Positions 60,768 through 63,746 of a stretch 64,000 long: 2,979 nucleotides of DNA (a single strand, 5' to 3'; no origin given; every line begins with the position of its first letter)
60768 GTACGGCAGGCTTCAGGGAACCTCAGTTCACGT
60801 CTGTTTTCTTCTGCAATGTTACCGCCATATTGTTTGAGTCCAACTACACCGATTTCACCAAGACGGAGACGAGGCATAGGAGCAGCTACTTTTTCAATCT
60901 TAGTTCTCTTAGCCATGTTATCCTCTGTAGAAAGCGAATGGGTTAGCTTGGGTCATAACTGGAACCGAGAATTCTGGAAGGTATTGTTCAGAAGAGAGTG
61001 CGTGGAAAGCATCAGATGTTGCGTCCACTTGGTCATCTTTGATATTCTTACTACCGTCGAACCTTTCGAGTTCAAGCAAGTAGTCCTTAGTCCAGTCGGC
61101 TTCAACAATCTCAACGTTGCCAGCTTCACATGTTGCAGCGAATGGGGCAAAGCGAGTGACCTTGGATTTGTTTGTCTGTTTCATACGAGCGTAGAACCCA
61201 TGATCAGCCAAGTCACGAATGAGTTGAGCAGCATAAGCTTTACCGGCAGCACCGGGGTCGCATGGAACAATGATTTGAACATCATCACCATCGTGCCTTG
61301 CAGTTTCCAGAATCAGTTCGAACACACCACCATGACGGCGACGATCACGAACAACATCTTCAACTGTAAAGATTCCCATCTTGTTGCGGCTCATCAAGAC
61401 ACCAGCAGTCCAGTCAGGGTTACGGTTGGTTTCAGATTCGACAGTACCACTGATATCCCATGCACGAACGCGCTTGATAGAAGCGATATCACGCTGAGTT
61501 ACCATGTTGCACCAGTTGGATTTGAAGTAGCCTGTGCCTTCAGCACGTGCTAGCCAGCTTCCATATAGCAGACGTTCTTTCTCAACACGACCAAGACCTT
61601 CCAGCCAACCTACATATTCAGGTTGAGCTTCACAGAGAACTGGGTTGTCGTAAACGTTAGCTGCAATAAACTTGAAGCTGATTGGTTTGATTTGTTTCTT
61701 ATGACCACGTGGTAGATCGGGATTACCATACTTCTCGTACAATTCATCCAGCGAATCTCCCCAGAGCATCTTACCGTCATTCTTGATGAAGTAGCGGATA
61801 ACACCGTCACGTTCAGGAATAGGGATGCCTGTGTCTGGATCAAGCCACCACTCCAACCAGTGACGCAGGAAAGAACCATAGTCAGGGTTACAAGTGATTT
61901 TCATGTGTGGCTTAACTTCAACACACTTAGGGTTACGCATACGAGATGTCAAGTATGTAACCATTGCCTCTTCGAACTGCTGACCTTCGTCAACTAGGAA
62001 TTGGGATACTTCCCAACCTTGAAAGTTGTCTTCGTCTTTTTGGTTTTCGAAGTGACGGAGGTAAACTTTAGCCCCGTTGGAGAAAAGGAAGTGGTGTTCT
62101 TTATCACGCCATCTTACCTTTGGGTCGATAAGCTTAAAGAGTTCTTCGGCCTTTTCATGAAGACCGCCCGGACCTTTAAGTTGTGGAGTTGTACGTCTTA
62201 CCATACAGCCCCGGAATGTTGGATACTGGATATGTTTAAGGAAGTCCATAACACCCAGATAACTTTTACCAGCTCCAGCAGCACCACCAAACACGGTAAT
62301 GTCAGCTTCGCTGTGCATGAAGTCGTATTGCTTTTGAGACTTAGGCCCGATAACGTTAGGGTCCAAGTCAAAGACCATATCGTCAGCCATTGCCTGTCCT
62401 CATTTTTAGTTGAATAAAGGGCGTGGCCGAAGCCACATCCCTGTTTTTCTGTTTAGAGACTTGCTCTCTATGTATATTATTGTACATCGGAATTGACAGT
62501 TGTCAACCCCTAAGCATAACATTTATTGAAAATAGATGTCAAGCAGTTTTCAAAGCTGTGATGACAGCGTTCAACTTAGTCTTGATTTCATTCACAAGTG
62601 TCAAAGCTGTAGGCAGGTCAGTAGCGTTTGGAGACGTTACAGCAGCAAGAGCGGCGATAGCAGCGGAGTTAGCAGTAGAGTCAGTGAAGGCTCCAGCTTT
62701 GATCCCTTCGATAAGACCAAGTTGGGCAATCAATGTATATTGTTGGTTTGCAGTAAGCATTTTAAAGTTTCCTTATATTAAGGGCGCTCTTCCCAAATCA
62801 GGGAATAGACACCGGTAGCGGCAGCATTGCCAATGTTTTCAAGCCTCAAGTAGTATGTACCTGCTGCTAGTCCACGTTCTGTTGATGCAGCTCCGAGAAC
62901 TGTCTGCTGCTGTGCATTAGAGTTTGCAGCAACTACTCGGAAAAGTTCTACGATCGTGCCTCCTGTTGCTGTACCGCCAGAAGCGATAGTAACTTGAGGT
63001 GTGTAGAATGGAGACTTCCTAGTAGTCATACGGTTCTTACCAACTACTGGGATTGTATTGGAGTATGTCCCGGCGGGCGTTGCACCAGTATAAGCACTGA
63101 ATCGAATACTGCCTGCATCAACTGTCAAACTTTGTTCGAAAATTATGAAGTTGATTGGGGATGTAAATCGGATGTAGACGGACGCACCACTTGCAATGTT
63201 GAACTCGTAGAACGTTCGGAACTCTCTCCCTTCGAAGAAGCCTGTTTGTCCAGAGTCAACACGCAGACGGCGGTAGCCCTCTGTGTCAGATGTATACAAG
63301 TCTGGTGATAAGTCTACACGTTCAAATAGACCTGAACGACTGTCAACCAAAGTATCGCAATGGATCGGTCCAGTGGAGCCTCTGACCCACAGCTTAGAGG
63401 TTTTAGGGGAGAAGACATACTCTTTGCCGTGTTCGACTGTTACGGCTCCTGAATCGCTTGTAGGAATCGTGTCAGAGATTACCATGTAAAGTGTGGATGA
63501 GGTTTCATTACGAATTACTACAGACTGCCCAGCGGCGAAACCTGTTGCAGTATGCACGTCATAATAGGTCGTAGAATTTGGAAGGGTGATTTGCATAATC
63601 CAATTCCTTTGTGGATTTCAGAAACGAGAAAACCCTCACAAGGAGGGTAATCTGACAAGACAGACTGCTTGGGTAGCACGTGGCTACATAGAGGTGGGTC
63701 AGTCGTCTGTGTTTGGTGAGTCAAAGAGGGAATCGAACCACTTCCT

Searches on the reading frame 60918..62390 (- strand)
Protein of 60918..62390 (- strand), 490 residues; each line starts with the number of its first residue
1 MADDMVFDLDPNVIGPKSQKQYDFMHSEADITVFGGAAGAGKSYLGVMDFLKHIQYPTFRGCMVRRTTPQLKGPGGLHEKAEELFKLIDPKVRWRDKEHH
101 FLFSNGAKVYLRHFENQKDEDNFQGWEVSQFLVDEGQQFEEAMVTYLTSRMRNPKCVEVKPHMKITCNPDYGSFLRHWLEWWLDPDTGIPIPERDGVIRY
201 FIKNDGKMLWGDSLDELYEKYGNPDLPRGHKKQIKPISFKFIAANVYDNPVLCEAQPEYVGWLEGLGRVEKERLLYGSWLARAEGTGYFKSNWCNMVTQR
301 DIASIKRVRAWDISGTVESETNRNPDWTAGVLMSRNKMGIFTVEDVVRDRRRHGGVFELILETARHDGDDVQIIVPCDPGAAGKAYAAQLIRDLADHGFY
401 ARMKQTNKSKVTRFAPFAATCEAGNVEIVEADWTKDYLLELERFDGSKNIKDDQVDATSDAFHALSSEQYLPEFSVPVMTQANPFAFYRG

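Call 90: find_encoding_contigs(protein=window:60918-62390:-, flank=10000, max_places=1)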
Protein window:60918-62390:- (490 aa): 1 contig read that carries it; 1 place shown.
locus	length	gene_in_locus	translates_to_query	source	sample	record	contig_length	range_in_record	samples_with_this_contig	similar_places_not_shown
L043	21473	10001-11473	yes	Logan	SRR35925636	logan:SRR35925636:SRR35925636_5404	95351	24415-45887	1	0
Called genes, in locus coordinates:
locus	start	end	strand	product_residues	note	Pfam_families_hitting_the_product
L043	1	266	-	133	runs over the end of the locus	PF00383:dCMP_cyt_deam_1, PF14437:MafB19-deam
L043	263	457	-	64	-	-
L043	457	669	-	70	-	-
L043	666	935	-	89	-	-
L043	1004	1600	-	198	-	PF25145:NfeD1b_N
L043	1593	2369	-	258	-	PF02562:PhoH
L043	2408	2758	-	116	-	PF24090:DUF7375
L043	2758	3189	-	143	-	-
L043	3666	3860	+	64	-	-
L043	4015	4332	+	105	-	-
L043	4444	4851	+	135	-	-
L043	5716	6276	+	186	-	PF24027:DUF7338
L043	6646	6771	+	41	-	-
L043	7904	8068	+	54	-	-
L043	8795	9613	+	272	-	-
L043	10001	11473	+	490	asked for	PF03237:Terminase_6N, PF17289:Terminase_6C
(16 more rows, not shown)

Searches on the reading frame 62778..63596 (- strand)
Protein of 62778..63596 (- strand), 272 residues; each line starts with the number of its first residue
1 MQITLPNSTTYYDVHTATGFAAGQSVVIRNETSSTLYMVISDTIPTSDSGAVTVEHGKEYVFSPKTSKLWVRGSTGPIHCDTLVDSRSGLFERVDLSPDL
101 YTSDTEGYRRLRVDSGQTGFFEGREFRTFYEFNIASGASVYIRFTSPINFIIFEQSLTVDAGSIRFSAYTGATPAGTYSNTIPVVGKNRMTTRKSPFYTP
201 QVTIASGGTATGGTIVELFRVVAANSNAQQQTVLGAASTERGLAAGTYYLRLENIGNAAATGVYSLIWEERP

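Call 89: find_encoding_contigs(protein=window:62778-63596:-, flank=10000, max_places=1)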
Protein window:62778-63596:- (272 aa): no gene with exactly this product is on record in the collection.
